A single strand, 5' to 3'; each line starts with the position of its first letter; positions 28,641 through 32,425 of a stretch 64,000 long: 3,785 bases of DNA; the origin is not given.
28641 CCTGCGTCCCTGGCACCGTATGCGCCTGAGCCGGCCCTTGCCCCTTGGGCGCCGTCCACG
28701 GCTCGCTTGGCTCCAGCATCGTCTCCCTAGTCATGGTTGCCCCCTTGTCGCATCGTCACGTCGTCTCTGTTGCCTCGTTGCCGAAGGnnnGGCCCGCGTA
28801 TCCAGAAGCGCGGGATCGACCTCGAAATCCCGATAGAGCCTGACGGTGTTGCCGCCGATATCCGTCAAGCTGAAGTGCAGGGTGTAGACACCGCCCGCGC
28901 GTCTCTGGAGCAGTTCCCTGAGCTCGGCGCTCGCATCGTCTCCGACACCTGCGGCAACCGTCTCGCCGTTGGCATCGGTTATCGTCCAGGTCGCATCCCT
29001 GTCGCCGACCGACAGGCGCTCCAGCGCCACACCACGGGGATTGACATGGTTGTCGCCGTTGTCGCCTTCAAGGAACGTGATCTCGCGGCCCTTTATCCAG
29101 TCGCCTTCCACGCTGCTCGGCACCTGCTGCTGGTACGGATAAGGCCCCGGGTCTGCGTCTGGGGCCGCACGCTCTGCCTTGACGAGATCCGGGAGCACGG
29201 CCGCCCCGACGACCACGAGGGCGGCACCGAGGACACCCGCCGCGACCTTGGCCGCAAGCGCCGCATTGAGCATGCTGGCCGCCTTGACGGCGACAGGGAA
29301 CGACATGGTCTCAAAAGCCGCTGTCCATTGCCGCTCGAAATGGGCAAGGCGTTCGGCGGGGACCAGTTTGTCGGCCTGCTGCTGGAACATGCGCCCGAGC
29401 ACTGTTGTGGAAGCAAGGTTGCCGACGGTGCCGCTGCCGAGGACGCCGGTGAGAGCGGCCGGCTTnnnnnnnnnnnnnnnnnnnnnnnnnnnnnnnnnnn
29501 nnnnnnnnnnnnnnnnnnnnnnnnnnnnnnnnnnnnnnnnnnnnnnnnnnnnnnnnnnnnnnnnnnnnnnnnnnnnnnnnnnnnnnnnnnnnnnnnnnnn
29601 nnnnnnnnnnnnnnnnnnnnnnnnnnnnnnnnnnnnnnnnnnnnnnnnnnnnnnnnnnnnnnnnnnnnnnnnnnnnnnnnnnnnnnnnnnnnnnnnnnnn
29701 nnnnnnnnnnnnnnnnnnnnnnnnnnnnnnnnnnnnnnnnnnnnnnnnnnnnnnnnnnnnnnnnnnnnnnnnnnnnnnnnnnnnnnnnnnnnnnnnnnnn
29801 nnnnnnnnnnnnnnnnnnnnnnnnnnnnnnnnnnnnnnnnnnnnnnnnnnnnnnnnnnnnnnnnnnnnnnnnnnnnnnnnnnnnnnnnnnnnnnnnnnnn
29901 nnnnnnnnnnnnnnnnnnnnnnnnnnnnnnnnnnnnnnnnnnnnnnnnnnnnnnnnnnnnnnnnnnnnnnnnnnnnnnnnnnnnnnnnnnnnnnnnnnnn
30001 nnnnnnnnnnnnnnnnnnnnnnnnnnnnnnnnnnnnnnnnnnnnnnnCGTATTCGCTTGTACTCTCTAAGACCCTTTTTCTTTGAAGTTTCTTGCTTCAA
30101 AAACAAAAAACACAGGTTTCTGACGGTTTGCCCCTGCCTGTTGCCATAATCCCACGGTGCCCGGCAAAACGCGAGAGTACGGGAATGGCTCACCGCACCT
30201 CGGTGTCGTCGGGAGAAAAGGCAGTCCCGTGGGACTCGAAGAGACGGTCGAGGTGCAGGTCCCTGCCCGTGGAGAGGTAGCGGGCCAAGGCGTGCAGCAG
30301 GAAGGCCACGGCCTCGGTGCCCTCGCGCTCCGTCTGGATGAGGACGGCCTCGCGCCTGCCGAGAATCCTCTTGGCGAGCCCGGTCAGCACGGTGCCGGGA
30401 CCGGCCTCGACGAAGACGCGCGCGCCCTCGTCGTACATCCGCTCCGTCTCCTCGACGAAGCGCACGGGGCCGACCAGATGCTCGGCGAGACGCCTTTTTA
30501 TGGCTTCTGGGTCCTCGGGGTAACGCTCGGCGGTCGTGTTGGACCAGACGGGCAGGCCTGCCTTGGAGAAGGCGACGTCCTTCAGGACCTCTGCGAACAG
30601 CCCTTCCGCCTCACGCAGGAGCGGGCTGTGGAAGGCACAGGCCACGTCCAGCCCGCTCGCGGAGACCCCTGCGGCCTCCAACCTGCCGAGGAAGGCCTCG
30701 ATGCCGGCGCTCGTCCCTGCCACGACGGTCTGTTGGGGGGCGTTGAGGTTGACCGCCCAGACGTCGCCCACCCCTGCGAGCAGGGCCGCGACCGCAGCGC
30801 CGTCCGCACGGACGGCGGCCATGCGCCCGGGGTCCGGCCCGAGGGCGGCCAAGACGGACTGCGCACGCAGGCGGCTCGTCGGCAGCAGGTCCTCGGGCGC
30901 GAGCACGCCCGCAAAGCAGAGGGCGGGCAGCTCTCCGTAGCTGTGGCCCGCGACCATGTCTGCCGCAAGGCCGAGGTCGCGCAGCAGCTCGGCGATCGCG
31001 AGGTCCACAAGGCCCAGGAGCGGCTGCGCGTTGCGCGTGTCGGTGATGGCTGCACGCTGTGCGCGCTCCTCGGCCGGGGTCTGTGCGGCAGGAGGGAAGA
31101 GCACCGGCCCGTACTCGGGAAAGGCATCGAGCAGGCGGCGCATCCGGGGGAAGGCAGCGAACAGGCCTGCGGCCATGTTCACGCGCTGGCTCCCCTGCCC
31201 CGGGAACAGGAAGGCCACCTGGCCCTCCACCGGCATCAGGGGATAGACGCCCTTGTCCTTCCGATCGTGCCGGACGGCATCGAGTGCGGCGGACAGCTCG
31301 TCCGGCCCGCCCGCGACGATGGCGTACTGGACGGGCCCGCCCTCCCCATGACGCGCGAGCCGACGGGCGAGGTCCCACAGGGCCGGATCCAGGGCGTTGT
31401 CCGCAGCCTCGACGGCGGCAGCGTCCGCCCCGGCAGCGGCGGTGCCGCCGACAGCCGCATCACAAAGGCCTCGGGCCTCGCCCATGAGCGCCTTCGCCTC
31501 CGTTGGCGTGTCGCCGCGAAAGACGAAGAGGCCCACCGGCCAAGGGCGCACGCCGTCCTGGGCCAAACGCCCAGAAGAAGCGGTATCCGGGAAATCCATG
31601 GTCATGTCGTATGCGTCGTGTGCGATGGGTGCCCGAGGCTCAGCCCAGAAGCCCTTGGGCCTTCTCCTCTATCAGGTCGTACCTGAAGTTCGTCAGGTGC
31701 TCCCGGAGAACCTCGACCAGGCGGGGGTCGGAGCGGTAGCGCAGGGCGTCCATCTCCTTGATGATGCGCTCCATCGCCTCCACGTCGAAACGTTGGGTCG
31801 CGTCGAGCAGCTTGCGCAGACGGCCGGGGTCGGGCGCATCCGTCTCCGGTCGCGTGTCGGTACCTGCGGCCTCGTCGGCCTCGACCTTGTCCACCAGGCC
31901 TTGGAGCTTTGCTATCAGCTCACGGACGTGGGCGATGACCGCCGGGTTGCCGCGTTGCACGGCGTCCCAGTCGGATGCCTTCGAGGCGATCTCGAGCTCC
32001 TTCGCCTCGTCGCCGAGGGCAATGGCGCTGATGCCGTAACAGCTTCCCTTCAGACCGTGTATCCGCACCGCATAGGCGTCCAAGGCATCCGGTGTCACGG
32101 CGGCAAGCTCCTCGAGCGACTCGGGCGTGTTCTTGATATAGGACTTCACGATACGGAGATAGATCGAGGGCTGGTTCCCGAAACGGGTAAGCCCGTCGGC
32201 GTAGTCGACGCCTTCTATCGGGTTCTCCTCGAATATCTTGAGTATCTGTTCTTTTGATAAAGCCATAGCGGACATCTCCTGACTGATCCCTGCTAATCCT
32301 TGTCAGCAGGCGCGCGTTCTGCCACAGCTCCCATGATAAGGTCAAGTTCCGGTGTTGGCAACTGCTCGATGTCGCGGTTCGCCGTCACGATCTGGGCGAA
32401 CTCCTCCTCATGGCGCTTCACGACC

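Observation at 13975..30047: Giant beta-helix-repeat surface protein apparently co-transcribed with a one-component transmembrane ECF sigma factor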

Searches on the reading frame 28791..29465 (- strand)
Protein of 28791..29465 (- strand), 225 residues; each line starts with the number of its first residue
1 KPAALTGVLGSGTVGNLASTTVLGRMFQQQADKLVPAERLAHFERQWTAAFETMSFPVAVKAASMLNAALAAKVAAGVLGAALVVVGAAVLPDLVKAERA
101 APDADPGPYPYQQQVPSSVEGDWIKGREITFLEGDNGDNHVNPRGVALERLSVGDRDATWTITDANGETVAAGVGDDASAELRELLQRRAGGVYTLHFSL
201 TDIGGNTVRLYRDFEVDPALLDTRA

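Call 65: search_protein_representatives(protein=window:28791-29465:-)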
Query: 225 residues. Proteins with E-value up to 0.001 (for the whole library): 114; up to 1e-10: 22; up to 1e-30: 3. The best 114 are listed.
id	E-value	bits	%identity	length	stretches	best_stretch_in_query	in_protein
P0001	3.3e-141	484.3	100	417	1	1-225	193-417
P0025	2.2e-38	148.3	44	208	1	17-219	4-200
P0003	1.9e-36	141.9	42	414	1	13-219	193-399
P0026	4.5e-25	104.7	32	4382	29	161-223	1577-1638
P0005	6.2e-25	104.3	37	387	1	15-217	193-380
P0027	6.2e-23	97.7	38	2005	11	153-203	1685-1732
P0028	6.7e-20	87.8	31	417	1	15-217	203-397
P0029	4.7e-18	81.8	29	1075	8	137-208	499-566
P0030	6.3e-15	71.6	34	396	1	16-216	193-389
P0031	1.2e-14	70.7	30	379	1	10-218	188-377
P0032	1.6e-14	70.2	35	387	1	13-217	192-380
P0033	2.2e-13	66.6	35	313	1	16-216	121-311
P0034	3.2e-13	66.0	34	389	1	16-216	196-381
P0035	4.1e-13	65.7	38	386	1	7-216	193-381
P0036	1.6e-12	63.7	36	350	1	12-216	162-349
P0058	5.8e-09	52.1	30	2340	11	175-217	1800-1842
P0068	1.0e-07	48.0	34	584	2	129-220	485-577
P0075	6.2e-07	45.5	32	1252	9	138-179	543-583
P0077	6.5e-07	45.4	32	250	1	127-218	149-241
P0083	1.7e-06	44.0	30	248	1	126-219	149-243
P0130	8.1e-04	35.3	34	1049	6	154-218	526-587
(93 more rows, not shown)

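Call 67: find_encoding_contigs(protein=P0077, flank=6000, max_places=3)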
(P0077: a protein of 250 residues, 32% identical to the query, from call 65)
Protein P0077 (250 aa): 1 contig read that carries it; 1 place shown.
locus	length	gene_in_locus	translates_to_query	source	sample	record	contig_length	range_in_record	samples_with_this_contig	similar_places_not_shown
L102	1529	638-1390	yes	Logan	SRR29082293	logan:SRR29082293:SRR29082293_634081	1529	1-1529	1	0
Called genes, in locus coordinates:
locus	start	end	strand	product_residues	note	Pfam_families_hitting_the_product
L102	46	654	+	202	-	PF07638:Sigma70_ECF, PF04542:Sigma70_r2, PF08281:Sigma70_r4_2, PF04545:Sigma70_r4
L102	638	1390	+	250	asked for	-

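Call 68: find_encoding_contigs(protein=P0083, flank=8000, max_places=3)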
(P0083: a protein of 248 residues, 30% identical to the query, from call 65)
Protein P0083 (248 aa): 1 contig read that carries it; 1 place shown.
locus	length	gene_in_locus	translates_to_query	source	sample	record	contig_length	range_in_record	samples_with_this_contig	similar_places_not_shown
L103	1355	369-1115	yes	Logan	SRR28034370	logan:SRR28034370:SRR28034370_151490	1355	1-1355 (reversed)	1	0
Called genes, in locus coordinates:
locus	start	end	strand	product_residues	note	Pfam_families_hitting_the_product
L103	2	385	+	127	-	?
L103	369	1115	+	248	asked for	-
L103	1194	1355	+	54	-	?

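Call 72: find_encoding_contigs(protein=P0068, flank=10000, max_places=3)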
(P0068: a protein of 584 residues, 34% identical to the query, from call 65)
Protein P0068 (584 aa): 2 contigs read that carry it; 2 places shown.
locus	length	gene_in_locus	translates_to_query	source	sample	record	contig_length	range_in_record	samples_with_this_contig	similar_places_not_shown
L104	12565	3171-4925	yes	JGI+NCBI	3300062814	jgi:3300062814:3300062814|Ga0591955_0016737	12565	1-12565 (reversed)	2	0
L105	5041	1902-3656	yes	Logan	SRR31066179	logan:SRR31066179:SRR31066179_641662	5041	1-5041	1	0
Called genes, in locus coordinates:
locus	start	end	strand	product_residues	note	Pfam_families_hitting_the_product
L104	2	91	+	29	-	?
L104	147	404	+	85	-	-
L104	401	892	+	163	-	PF16152:DUF4860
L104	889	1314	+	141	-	-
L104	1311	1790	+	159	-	-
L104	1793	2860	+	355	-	PF00437:T2SSE, PF13191:AAA_16 (faint)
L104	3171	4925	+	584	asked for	PF04542:Sigma70_r2, PF08281:Sigma70_r4_2, PF04545:Sigma70_r4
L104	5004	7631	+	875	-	PF20595:pAdhesive_6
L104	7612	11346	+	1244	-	PF09479:Flg_new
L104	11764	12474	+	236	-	PF07786:HGSNAT_cat (weak)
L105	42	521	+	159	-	-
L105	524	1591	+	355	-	PF00437:T2SSE, PF13191:AAA_16 (faint)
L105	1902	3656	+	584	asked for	PF04542:Sigma70_r2, PF08281:Sigma70_r4_2, PF04545:Sigma70_r4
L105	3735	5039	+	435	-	?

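Call 73: search_protein_families(library=ncbifam, proteins=[L104:7612-11346:+, L104:5004-7631:+], max_evalue=0.01)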
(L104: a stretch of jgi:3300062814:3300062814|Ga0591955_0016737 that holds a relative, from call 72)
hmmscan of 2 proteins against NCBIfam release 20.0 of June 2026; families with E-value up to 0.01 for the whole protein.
L104:7612-11346:+ (1244 aa): 6 families
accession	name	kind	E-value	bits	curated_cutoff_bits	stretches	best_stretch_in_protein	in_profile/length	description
NF033189.1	internalin_A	exception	6.1e-36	124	1600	3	822-1061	520-740/799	class 1 internalin InlA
NF033188.1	internalin_H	exception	1.2e-35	123.2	1050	3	887-1050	357-514/548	InlH/InlC2 family class 1 internalin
NF052597.1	FILTED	domain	3.8e-32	110.9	40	1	1112-1227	1-110/110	FILTED domain-containing surface protein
TIGR02543.1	List_Bact_rpt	repeat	1.9e-20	72.9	20.95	4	902-942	1-43/44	TIGR02543 family repeat protein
NF040945.1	CCC_membrane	equivalog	0.0017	18.7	65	1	1111-1191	7-85/99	CCC motif membrane protein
NF045849.1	ICE_MMCAP2_0565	equivalog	0.0052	16.4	40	0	1148-1185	37-74/80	Mbov_0395 family pilin-like conjugal transfer protein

L104:5004-7631:+ (875 aa): 1 family
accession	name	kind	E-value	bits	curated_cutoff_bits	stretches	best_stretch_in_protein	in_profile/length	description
NF053549.1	FtsL_Actino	equivalog_domain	0.0067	16.3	55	0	21-62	2-43/83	cell division protein FtsL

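Call 85: search_protein_families(library=ncbifam, proteins=[P0027, P0029, P0058, P0075, P0130], max_evalue=0.001)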
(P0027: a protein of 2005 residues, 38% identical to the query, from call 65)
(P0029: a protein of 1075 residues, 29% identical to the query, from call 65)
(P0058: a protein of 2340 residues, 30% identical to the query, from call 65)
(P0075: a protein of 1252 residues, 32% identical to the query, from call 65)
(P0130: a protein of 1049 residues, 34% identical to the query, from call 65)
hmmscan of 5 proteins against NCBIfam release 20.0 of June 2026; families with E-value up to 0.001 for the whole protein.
P0027 (2005 aa): 3 families
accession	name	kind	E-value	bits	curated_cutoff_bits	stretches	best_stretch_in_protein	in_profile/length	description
TIGR04183.1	Por_Secre_tail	domain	1.6e-11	44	23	0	1399-1438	18-57/72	T9SS type A sorting domain-containing protein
NF033675.1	NTTRR-F1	subfamily_domain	0.0002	21.5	70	0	1888-1938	85-135/155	NTTRR-F1 domain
NF053819.1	EF0750_LPXTG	subfamily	0.00074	20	47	0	1931-2004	34-105/105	EF2685/EF0750 family sortase-dependent surface protein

P0029 (1075 aa): 6 families
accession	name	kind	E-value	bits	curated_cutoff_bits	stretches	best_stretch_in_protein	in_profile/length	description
NF045619.1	adhes_GNV_Cterm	subfamily_domain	5.5e-14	52.2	180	0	285-416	216-353/458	BapA/Bap/LapF family large adhesin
TIGR04183.1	Por_Secre_tail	domain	1.4e-12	47.4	23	0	840-893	4-59/72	T9SS type A sorting domain-containing protein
NF033814.1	copper_CopC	equivalog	3.3e-10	40.3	95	0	871-910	67-106/107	copper homeostasis periplasmic binding protein CopC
TIGR01167.1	LPXTG_anchor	domain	3.6e-07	30.6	15.9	1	1038-1070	1-33/34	LPXTG cell wall anchor domain-containing protein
NF053819.1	EF0750_LPXTG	subfamily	2.7e-05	24.6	47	1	1012-1070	55-104/105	EF2685/EF0750 family sortase-dependent surface protein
TIGR00165.1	S18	equivalog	0.00097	19.3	38.75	0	334-356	35-57/70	30S ribosomal protein S18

P0058 (2340 aa): 7 families
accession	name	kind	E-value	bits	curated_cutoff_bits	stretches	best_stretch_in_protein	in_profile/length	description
NF033932.1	LapB_rpt_80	domain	1.8e-35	121.1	45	3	1817-1892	1-78/83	LapB repeat-containing protein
NF047446.1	barrel_OmpL47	domain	6.6e-32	109.8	40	0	1180-1216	27-64/68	OmpL47-type beta-barrel domain-containing protein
TIGR02543.1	List_Bact_rpt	repeat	5e-28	97.2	20.95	4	358-399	1-43/44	TIGR02543 family repeat protein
NF033189.1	internalin_A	exception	1.5e-18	66.5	1600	2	343-545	509-705/799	class 1 internalin InlA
NF033707.1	T9SS_sortase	equivalog_domain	1.7e-16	59.1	420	0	1194-1228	962-996/1095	type IX secretion system sortase PorU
NF033188.1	internalin_H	exception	1.3e-13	50.4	1050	2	647-736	371-455/548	InlH/InlC2 family class 1 internalin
NF038387.1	CBS_CbpA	equivalog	3.8e-05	23.4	150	0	1195-1237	130-172/209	cyclic di-AMP binding protein CbpA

P0075 (1252 aa): 3 families
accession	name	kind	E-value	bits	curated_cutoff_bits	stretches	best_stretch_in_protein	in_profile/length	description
NF052532.1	TransRegPagRBaca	equivalog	5.4e-07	29.6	170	0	543-583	39-80/99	transcriptional repressor PagR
NF058597.1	CoaZ_rpt_PGGG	domain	1.2e-06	28.5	30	0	630-691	23-86/88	choice-of-anchor Z repeating domain-containing protein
NF041590.1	blaCAE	exception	0.00034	19.9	625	0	869-904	219-254/300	CAE family broad-spectrum class A beta-lactamase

P0130 (1049 aa): 5 families
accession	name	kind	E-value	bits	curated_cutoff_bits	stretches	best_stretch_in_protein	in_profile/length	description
NF047446.1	barrel_OmpL47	domain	3.4e-37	126.7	40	3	682-742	1-67/68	OmpL47-type beta-barrel domain-containing protein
NF047441.1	Lepto_OmpL47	equivalog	3.3e-17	63.1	250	1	471-674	102-332/336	multi-beta-barrel domain surface protein OmpL47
NF033510.3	Ca_tandemer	repeat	2.6e-12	47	50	0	502-573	2-75/96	Ca2+-stabilized repeat-containing adhesin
NF033707.1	T9SS_sortase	equivalog_domain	6.1e-12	44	420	0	718-774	963-1019/1095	type IX secretion system sortase PorU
NF040520.1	Ig_like_BLP2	equivalog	6e-07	28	750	0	956-990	583-617/730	Ig-like repeat protein Blp2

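Call 94: find_encoding_contigs(protein=P0025, flank=6000, max_places=3)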
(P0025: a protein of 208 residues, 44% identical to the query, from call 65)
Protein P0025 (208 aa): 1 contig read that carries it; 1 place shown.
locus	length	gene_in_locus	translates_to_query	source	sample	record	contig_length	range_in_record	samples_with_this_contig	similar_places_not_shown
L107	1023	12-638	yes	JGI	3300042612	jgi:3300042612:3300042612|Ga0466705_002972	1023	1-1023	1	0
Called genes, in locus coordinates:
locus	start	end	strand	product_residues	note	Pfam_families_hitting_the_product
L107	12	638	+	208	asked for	-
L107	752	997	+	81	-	PF02604:PhdYeFM_antitox (weak)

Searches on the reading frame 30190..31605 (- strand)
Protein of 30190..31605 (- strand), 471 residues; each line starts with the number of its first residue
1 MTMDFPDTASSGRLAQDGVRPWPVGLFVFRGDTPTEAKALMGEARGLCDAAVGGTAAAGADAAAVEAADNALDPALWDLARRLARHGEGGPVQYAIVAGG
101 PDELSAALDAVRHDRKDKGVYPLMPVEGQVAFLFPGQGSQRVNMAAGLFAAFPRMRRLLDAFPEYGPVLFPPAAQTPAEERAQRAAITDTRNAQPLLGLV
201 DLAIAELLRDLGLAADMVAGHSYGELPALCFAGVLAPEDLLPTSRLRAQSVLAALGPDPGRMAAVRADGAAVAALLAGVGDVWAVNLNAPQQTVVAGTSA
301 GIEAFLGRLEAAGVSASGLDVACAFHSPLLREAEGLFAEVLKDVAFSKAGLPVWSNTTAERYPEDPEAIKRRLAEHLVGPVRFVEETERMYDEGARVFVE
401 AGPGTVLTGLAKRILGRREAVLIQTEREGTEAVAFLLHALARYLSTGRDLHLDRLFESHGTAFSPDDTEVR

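Call 24: search_protein_families(library=pfam, proteins=[window:30190-31605:-], max_evalue=0.001)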
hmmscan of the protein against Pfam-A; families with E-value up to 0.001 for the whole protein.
window:30190-31605:- (471 aa): 1 family
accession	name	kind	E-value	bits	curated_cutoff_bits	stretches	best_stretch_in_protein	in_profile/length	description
PF00698.26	Acyl_transf_1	-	2.1e-33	116.6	32.7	1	132-444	2-313/319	Acyl transferase domain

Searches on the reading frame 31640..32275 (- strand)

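Call 24: search_protein_families(library=pfam, proteins=[window:31640-32275:-], max_evalue=0.001)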
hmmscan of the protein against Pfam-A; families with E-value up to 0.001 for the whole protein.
window:31640-32275:- (211 aa): 1 family
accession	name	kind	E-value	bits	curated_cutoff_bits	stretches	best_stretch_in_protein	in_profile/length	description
PF01627.28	Hpt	-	4.4e-06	27.3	24.6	1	42-125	2-82/84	Hpt domain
